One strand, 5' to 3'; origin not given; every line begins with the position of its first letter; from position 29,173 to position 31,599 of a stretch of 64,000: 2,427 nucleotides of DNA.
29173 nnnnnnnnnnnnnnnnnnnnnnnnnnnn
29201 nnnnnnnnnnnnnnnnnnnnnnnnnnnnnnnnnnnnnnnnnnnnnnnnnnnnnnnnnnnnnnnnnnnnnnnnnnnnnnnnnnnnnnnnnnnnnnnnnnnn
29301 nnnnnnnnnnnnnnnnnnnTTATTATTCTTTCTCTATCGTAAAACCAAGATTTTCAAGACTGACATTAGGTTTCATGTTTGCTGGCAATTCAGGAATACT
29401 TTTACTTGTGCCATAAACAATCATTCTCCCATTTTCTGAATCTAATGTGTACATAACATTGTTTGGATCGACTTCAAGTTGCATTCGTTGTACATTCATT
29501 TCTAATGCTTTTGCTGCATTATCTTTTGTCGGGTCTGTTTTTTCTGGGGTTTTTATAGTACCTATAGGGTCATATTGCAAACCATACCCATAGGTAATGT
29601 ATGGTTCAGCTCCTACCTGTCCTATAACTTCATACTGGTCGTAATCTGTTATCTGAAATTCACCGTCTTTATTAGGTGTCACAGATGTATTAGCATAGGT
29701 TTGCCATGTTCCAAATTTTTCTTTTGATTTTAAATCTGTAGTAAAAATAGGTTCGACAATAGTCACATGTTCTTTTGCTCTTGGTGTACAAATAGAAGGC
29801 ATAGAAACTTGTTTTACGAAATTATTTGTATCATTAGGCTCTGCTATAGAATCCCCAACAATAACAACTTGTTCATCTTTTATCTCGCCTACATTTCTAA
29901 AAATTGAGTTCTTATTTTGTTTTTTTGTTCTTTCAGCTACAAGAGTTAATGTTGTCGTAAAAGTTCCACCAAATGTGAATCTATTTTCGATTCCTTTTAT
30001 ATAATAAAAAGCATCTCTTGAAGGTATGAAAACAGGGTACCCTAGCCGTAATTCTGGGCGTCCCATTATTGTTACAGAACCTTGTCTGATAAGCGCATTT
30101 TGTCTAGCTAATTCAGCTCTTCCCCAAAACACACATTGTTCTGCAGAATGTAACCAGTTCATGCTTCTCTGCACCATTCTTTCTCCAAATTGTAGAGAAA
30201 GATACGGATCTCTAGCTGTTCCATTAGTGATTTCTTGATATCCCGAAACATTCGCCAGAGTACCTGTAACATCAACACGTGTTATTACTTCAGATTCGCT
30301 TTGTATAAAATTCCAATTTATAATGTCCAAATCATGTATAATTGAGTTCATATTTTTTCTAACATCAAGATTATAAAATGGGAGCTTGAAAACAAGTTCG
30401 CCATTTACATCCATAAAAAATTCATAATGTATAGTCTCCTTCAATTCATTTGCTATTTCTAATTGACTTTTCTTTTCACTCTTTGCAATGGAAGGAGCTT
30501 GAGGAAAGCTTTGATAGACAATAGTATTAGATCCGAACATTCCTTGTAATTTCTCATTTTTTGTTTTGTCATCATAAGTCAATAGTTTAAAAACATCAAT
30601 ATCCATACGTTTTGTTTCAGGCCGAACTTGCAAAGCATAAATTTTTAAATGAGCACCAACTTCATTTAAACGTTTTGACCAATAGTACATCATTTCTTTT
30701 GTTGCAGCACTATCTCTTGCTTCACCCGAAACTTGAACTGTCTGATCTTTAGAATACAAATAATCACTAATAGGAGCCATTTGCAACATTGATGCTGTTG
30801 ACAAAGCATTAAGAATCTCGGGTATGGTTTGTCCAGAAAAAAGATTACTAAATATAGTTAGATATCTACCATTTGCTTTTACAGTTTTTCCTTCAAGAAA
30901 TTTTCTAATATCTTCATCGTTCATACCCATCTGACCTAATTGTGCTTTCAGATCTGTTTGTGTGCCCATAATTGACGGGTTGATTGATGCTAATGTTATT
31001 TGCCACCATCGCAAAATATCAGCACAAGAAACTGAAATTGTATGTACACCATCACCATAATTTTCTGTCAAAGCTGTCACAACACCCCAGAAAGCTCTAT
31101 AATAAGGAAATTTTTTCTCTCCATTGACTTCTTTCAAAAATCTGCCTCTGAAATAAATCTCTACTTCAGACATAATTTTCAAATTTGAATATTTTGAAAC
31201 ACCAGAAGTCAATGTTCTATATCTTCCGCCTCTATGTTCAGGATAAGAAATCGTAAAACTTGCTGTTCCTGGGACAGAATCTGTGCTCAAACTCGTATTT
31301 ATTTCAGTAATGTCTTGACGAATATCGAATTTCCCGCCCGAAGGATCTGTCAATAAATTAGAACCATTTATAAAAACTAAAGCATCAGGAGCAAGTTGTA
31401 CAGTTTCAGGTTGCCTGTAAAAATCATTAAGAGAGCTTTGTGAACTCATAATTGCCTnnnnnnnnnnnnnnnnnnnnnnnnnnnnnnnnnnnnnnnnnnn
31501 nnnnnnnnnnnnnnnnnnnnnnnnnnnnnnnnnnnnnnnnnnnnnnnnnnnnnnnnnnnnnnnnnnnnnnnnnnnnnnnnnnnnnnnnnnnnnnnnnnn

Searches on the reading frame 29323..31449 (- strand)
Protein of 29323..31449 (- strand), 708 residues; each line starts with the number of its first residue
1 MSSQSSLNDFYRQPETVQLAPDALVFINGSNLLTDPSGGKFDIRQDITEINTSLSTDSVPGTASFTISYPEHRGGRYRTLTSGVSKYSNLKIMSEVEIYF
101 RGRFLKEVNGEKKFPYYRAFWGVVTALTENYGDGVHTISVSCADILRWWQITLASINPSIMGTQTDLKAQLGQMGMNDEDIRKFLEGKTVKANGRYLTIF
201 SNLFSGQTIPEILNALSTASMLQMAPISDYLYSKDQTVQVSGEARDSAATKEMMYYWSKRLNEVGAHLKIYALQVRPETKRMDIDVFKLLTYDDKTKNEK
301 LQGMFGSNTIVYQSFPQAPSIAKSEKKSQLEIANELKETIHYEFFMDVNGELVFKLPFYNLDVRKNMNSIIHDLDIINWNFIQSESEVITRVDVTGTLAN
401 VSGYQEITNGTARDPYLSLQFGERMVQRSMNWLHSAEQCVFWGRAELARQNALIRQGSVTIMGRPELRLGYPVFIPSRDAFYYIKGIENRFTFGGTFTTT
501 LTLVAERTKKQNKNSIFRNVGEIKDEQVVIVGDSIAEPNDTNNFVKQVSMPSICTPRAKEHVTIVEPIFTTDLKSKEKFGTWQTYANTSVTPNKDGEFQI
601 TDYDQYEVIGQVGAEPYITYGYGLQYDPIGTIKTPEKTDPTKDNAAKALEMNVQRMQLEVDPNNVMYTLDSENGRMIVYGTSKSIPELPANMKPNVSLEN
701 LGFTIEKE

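Call 7: search_protein_families(library=phrogs, proteins=[window:29323-31449:-], max_evalue=0.01)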
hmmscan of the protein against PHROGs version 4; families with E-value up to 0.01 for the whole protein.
window:29323-31449:- (708 aa): 1 family
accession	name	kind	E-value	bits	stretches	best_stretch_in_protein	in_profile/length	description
phrog_14367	-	unknown function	6.9e-07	28.5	0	87-160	260-333/869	-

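Call 21: search_protein_families(library=pfam, proteins=[window:29323-31449:-], max_evalue=0.01)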
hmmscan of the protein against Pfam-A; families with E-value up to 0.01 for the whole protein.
window:29323-31449:- (708 aa): 0 families
